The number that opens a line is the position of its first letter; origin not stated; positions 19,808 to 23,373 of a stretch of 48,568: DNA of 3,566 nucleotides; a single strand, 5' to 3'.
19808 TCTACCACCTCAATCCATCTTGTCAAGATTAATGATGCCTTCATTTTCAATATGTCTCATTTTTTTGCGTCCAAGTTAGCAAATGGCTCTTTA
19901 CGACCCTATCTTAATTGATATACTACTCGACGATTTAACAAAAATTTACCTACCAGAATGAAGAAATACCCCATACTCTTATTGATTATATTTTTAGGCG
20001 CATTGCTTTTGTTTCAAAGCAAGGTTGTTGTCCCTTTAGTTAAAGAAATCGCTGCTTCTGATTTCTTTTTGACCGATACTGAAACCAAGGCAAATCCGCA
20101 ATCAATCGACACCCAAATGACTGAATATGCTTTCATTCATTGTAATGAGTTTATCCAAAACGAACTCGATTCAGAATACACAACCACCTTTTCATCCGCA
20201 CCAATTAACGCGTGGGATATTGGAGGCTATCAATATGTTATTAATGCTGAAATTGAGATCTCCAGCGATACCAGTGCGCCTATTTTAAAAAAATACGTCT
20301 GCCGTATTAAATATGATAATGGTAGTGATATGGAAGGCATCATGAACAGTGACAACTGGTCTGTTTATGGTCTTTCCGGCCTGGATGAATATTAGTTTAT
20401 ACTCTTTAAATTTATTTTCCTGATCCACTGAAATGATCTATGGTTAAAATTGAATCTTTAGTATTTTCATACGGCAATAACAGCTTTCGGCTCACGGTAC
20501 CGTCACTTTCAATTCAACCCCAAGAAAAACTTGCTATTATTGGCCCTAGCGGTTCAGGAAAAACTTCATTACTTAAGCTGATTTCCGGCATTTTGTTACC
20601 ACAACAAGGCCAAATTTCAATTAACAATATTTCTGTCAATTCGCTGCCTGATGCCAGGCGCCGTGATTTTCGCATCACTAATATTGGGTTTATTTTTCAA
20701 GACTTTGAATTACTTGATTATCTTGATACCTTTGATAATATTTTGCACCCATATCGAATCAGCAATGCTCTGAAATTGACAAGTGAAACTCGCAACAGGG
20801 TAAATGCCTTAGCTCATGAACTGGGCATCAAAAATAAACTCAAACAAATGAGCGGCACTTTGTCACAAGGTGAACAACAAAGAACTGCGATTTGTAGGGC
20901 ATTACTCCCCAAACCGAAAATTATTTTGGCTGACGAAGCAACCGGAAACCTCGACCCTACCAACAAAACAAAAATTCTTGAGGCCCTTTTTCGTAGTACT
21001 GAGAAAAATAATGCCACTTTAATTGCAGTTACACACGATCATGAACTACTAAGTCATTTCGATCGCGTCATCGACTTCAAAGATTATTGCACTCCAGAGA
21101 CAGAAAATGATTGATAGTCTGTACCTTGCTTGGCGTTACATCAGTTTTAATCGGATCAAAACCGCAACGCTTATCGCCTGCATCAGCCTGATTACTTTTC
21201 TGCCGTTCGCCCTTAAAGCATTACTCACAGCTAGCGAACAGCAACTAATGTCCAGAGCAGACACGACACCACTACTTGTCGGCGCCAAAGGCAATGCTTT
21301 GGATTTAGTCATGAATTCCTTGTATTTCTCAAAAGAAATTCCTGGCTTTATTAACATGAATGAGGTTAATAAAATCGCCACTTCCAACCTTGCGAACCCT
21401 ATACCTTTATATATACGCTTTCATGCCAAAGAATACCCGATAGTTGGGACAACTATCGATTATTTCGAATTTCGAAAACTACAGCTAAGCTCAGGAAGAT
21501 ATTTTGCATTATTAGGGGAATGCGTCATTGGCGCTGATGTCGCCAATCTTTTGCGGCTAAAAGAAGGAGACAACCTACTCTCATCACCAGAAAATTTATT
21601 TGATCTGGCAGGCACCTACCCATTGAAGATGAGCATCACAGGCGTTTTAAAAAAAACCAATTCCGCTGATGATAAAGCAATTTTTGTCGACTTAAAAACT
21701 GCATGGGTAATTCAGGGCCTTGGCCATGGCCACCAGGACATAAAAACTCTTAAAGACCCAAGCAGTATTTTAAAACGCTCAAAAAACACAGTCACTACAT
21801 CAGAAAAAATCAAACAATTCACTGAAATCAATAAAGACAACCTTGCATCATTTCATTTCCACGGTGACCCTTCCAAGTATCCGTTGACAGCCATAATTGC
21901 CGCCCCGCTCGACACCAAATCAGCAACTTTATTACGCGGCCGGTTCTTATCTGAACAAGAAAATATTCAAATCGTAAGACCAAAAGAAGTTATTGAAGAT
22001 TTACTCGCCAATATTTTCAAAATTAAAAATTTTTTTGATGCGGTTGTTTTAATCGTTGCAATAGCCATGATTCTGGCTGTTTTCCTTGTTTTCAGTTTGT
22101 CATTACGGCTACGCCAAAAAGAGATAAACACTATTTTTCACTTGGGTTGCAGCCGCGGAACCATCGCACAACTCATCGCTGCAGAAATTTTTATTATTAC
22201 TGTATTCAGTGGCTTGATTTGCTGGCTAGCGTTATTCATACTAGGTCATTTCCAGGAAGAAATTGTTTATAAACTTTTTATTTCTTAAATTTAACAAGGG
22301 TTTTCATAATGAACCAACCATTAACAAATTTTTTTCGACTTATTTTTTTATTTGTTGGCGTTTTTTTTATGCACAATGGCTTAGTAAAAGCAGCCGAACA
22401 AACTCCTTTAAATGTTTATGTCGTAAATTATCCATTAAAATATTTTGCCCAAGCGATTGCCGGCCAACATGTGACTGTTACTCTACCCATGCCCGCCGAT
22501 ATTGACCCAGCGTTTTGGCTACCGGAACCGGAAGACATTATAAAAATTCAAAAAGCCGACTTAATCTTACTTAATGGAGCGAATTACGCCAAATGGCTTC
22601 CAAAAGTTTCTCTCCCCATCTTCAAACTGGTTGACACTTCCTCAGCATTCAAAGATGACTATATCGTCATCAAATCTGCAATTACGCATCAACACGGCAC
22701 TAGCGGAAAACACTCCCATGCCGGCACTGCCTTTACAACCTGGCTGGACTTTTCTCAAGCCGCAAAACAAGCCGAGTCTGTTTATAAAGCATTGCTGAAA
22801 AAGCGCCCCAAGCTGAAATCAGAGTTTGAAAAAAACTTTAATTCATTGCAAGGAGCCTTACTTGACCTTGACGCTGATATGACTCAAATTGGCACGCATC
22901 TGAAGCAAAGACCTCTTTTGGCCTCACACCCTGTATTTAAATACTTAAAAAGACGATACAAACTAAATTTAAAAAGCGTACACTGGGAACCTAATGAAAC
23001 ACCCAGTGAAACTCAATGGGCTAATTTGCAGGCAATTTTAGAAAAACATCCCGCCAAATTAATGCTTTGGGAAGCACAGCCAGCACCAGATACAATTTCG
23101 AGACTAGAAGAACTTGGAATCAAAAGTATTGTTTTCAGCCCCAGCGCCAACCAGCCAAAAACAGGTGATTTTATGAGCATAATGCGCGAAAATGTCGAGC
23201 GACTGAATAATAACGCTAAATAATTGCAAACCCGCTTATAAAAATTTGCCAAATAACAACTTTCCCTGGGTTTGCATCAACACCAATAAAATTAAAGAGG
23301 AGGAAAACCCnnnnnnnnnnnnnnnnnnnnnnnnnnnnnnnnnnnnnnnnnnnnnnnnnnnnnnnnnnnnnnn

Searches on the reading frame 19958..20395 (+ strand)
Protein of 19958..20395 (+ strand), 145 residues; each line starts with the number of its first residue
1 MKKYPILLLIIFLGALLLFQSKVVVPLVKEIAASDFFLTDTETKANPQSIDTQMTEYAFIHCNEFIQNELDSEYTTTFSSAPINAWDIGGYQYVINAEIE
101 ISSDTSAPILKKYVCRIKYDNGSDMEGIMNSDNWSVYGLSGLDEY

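Call 5: search_protein_families(library=pfam, proteins=[window:19958-20395:+], max_evalue=0.1)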
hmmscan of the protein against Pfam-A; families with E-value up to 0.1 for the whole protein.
window:19958-20395:+ (145 aa): 1 family
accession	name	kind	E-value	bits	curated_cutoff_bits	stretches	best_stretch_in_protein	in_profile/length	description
PF10353.14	DUF2430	-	0.075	13.9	24.6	0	51-110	20-78/107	Protein of unknown function (DUF2430)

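Call 6: search_protein_families(library=ncbifam, proteins=[window:19958-20395:+], max_evalue=0.1)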
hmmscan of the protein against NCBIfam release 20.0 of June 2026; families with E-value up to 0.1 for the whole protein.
window:19958-20395:+ (145 aa): 0 families

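Call 61: search_protein_families(library=pfam, proteins=[window:19958-20395:+], max_evalue=0.01)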
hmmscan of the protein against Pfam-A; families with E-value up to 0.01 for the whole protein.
window:19958-20395:+ (145 aa): 0 families

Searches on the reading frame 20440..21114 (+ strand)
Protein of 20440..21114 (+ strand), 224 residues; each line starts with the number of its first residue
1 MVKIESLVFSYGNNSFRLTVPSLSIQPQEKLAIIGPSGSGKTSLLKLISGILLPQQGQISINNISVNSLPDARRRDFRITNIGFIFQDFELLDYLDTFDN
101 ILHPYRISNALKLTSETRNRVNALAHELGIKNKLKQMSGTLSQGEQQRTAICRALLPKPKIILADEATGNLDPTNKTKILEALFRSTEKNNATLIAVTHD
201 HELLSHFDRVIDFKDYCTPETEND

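Call 5: search_protein_families(library=pfam, proteins=[window:20440-21114:+], max_evalue=0.1)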
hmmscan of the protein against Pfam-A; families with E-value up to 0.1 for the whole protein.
window:20440-21114:+ (224 aa): 21 families
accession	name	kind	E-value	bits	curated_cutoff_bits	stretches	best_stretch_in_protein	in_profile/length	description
PF00005.33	ABC_tran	-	5.8e-32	111.6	25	1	22-168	5-136/137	ABC transporter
PF13304.12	AAA_21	-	4.3e-08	34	27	2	87-204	165-303/304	AAA domain, putative AbiEii toxin, Type IV TA system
PF13555.12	AAA_29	-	2.7e-06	27.4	27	1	23-65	17-58/61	P-loop containing region of AAA domain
PF02463.25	SMC_N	-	2.9e-06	27.3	40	1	31-212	27-210/220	RecF/RecN/SMC N terminal domain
PF03215.21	Rad17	-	0.00021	21.7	23.8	1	21-102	38-114/186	Rad17 P-loop domain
PF00004.35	AAA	-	0.0016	19.3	21.2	1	33-204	3-114/131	ATPase family associated with various cellular activities (AAA)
PF01078.27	Mg_chelatase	-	0.0016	18.3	20.3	1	29-76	23-70/207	Magnesium chelatase, subunit ChlI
PF13191.12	AAA_16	-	0.0017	19.4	32.6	1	31-189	27-161/167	AAA ATPase domain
PF13401.12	AAA_22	-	0.0031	18.3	27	1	31-103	8-33/130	AAA domain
PF13558.12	SbcC_Walker_B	-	0.0056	17.3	27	0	131-183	23-88/90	SbcC/RAD50-like, Walker B motif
PF13476.12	AAA_23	-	0.0079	17.3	27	1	32-139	23-123/201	AAA domain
PF20703.3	nSTAND1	-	0.0094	16.1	27.1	1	28-46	33-51/379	Novel STAND NTPase 1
PF13479.12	AAA_24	-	0.011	16.1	27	1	30-85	4-47/195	AAA domain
PF03205.20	MobB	-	0.024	15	26.6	0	31-52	2-23/133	Molybdopterin guanine dinucleotide synthesis protein B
PF13604.12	AAA_30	-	0.031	14.5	27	0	31-52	21-42/191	AAA domain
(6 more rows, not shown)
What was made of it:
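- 20440..21114 (+): ABC ATPase of the partner transporter. Pfam ABC_tran 5.8e-32 (call 5).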

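Call 6: search_protein_families(library=ncbifam, proteins=[window:20440-21114:+], max_evalue=0.1)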
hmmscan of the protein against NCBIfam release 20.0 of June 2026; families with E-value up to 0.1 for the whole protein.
window:20440-21114:+ (224 aa): 202 families (the best 25 are shown)
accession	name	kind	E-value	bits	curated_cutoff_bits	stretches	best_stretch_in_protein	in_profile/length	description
TIGR02673.1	FtsE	equivalog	6.8e-52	176.2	264.85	1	1-208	1-204/214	cell division ATP-binding protein FtsE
TIGR02211.1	LolD_lipo_ex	equivalog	7.2e-46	156.5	307.75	1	3-215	3-216/221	lipoprotein-releasing ABC transporter ATP-binding protein LolD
TIGR03608.1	L_ocin_972_ABC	subfamily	9.8e-46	155.8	254.85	1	21-212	17-205/206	putative bacteriocin export ABC transporter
TIGR02982.1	heterocyst_DevA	subfamily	1.4e-41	142.5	295.8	1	2-215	2-216/220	ABC exporter ATP-binding subunit, DevA family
NF040840.2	tungstate_WtpC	equivalog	4.5e-40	138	440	1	1-210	1-201/347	tungstate ABC transporter ATP-binding protein WtpC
NF038007.1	ABC_ATP_DarD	equivalog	4.9e-40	137.3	375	1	22-215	25-215/218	darobactin export ABC transporter ATP-binding protein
TIGR02315.1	ABC_phnC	equivalog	6e-40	137.2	266.1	1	1-214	1-220/243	phosphonate ABC transporter ATP-binding protein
NF007879.0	PRK10584.1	equivalog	3.5e-39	134.9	336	1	18-215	26-221/228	putative ABC transporter ATP-binding protein YbbA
NF008639.0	PRK11629.1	equivalog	3.2e-36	124.9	360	1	22-215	30-221/234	lipoprotein-releasing ABC transporter ATP-binding protein LolD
NF040933.2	ABC_arch_GlcV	equivalog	5.1e-36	124.3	450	1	22-202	26-203/357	glucose ABC transporter ATP-binding protein GlcV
NF008039.0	PRK10771.1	equivalog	2.2e-35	122.2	298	1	1-202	1-191/234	thiamine ABC transporter ATP-binding protein ThiQ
TIGR03375.1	type_I_sec_LssB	subfamily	3.9e-34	118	693.1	1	2-211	466-672/696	type I secretion system permease/ATPase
TIGR02857.1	CydD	equivalog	5.4e-33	114.7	435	1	2-212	322-528/529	thiol reductant ABC exporter subunit CydD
TIGR01277.1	thiQ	equivalog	8.8e-33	113.7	245.05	1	6-202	5-190/213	thiamine ABC transporter ATP-binding protein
TIGR04520.1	ECF_ATPase_1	equivalog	2.5e-32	112.4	315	1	2-213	1-209/269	energy-coupling factor transporter ATPase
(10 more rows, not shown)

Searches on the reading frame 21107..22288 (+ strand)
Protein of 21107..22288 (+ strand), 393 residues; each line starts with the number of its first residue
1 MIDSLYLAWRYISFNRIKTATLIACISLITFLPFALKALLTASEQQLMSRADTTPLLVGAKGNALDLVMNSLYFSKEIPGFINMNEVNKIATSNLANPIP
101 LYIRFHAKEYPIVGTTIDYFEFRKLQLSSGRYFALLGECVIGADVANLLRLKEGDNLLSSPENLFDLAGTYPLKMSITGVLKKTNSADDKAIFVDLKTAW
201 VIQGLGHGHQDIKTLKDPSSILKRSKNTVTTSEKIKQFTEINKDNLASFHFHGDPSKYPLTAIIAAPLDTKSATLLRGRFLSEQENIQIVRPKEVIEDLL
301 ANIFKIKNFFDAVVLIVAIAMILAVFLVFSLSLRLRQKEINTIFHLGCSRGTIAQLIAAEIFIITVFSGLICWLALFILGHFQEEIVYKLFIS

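Call 5: search_protein_families(library=pfam, proteins=[window:21107-22288:+], max_evalue=0.1)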
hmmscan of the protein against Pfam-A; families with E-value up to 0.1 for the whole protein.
window:21107-22288:+ (393 aa): 2 families
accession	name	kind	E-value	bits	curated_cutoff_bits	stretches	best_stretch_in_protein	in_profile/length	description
PF12704.14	MacB_PCD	-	1.1e-06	29.6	27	1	104-203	80-180/207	MacB-like periplasmic core domain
PF02687.27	FtsX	-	0.0002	21.8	25.5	1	313-383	3-73/120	FtsX-like permease C-terminal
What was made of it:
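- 21107..22288 (+): MacB/FtsX-type permease with a periplasmic domain. Pfam MacB_PCD 29.6 bits (above 27) and FtsX 21.8 bits (below 25.5) (call 5).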

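Call 6: search_protein_families(library=ncbifam, proteins=[window:21107-22288:+], max_evalue=0.1)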
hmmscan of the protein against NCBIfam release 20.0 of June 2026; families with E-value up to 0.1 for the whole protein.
window:21107-22288:+ (393 aa): 1 family
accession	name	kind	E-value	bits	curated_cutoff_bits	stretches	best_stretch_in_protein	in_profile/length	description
TIGR00439.2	FtsX_Gneg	equivalog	0.00027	20.3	255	1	277-388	133-248/292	permease-like cell division protein FtsX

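Call 70: search_solved_structures(query=window:21107-22288:+, max_evalue=0.01)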
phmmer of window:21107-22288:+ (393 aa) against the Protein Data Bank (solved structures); distinct sequences matched with E-value up to 0.01: 0.
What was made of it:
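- Tried and rejected: The permease has no PDB sequence match at E<=0.01 (call 70).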

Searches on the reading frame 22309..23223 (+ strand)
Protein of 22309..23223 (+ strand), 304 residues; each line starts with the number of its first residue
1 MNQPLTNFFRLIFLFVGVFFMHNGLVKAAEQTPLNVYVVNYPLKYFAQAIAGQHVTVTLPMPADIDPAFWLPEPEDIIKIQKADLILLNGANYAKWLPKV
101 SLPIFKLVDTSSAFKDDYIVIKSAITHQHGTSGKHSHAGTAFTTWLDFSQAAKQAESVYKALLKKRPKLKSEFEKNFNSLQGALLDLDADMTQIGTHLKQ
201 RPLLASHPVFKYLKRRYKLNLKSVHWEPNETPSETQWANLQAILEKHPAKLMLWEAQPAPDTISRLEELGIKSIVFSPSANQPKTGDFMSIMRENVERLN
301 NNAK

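Call 5: search_protein_families(library=pfam, proteins=[window:22309-23223:+], max_evalue=0.1)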
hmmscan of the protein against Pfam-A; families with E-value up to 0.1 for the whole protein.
window:22309-23223:+ (304 aa): 3 families
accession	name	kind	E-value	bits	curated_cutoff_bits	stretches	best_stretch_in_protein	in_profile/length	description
PF01297.22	ZnuA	-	4.8e-44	151.3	29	1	36-301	1-262/263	Zinc-uptake complex component A periplasmic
PF06029.17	AlkA_N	-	0.0082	16.8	26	1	183-206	80-103/118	AlkA N-terminal domain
PF13380.12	CoA_binding_2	-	0.097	13.6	22.8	0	201-286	11-95/116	CoA binding domain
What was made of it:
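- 22309..23223 (+): Atypical ZnuA-like cluster A-I binding protein. Two of the three canonical His ligands are replaced by Ala and Thr, and a conserved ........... loop is present. Pfam ZnuA 4.8e-44 (call 5).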

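Call 6: search_protein_families(library=ncbifam, proteins=[window:22309-23223:+], max_evalue=0.1)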
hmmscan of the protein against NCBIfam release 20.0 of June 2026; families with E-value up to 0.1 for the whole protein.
window:22309-23223:+ (304 aa): 11 families
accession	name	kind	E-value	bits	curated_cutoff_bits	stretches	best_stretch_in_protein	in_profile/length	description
NF033605.1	Zn_bnd_ABC_AdcA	exception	1.4e-25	90.3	700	1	29-300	30-319/517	zinc ABC transporter substrate-binding lipoprotein AdcA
NF053703.1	Mn_SBP_EfaA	exception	1.7e-17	63.6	485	1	25-246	27-244/310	Mn/Fe ABC transporter substrate-binding lipoprotein EfaA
NF040870.1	AztC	equivalog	3.3e-17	62.8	350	1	42-300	7-274/277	zinc ABC transporter substrate-binding protein AztC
NF040928.1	ABC_lipo_SloC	subfamily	3.8e-16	59.1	525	1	24-301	18-300/304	metal ABC transporter substrate-binding lipoprotein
NF053842.1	MnTportMntCDein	equivalog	1.2e-15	57.5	400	1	31-253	3-227/281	manganese ABC transporter substrate-binding protein MntC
NF047355.1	ABC_bind_Mn_Staph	exception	2.3e-13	50.1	500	1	17-301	16-306/309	manganese ABC transporter substrate-binding lipoprotein MntC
NF007091.2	PRK09545.1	equivalog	5.1e-12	45.6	268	1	36-266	27-276/318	zinc ABC transporter substrate-binding protein ZnuA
TIGR03772.1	anch_rpt_subst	equivalog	1.4e-05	23.9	350.45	1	132-246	308-425/486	anchored repeat ABC transporter, substrate-binding protein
NF052601.1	undeca_RfbP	equivalog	0.0042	16.4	330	1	146-201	96-145/244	undecaprenyl-phosphate galactose phosphotransferase family protein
NF033429.2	ImuA_translesion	equivalog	0.058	13.3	150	0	215-267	82-134/181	translesion DNA synthesis-associated protein ImuA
TIGR01910.1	DapE-ArgE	subfamily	0.064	12.5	217.6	0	112-170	166-224/373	ArgE/DapE family deacylase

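Call 57: search_solved_structures(query=window:22309-23223:+, max_evalue=1e-10, show_alignments=2)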
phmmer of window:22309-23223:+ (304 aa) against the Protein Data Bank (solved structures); distinct sequences matched with E-value up to 1e-10: 19.
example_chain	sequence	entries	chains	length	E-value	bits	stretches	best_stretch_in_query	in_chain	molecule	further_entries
2o1e_A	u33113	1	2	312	9e-22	80.8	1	33-301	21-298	YcdH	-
7jj8_B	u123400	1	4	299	4.7e-19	71.9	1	34-300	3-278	Zinc-binding lipoprotein AdcA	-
7jj9_A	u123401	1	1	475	1.9e-18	69.9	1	34-300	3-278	Zinc-binding lipoprotein AdcA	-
3hh8_A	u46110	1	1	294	5.1e-14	55.3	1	27-300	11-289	Metal ABC transporter substrate-binding lipoprotein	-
8yj8_A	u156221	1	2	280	1e-13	54.4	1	34-300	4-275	Iron ABC transporter substrate-binding lipoprotein MtsA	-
8yj5_A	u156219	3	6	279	1.1e-13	54.2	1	35-300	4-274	Iron ABC transporter substrate-binding lipoprotein MtsA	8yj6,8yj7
5hx7_A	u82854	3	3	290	1e-12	51.1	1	34-301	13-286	Manganese-binding lipoprotein MntA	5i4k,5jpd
4k3v_A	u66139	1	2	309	1.6e-12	50.4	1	33-302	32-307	ABC superfamily ATP binding cassette transporter, binding protein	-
5hdq_A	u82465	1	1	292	1.8e-12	50.2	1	34-302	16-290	ABC transporter substrate-binding protein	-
4nno_A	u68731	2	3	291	1.9e-12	50.2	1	34-302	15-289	Lipoprotein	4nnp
1pq4_A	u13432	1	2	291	5.7e-12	48.6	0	38-238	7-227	periplasmic binding protein component of an ABC type zinc uptake transporter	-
4utp_A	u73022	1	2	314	6.2e-12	48.5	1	29-299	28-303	MANGANESE ABC TRANSPORTER SUBSTRATE-BINDING LIPOPROTEIN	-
4uto_A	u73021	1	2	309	7.3e-12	48.3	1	29-299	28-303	MANGANESE ABC TRANSPORTER SUBSTRATE-BINDING LIPOPROTEIN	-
1psz_A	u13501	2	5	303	1.1e-11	47.7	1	34-299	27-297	PROTEIN (SURFACE ANTIGEN PSAA) | MANGANESE ABC TRANSPORTER SUBSTRATE-BINDING LIPOPROTEIN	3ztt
8svc_A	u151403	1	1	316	1.5e-11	47.3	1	34-302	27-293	Metal ABC transporter substrate-binding protein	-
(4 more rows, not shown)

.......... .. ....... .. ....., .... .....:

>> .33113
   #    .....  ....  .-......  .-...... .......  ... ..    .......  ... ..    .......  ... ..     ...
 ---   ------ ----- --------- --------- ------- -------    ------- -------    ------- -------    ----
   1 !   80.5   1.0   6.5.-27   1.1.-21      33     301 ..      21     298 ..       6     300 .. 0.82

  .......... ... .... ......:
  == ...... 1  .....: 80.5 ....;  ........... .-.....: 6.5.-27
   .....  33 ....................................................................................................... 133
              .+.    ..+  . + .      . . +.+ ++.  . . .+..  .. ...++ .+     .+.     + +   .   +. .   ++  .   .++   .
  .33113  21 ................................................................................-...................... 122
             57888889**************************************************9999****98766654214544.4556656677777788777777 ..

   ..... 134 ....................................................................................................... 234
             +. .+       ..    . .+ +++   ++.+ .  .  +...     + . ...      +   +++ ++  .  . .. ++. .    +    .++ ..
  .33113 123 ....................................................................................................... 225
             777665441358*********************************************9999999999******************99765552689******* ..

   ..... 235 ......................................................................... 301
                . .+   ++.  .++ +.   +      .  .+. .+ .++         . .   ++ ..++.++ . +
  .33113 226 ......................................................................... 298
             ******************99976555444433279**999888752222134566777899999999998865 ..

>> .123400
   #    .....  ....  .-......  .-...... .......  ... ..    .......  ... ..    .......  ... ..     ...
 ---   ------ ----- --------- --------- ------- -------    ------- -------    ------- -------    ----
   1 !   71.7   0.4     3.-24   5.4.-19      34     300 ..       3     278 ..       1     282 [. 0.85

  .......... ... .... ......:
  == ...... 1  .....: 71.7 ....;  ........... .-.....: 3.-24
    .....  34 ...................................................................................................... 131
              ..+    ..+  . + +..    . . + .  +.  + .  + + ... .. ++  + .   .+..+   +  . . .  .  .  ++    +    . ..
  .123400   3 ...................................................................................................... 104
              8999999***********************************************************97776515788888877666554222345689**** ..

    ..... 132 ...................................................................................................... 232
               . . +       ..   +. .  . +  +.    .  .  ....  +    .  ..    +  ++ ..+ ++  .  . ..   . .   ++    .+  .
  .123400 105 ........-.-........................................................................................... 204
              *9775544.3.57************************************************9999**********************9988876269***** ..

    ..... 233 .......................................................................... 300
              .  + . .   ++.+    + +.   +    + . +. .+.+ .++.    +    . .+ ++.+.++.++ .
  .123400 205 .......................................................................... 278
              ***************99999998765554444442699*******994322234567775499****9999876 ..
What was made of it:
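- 22309..23223 (+): Closest PDB matches are YcdH and AdcA (call 57).
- On Cluster A-I metal-binding proteins (ZnuA/AdcA/PsaA): YcdH E=9e-22 (call 57).
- The ZnuA-like protein is closest to zinc-binding YcdH and AdcA (call 57).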
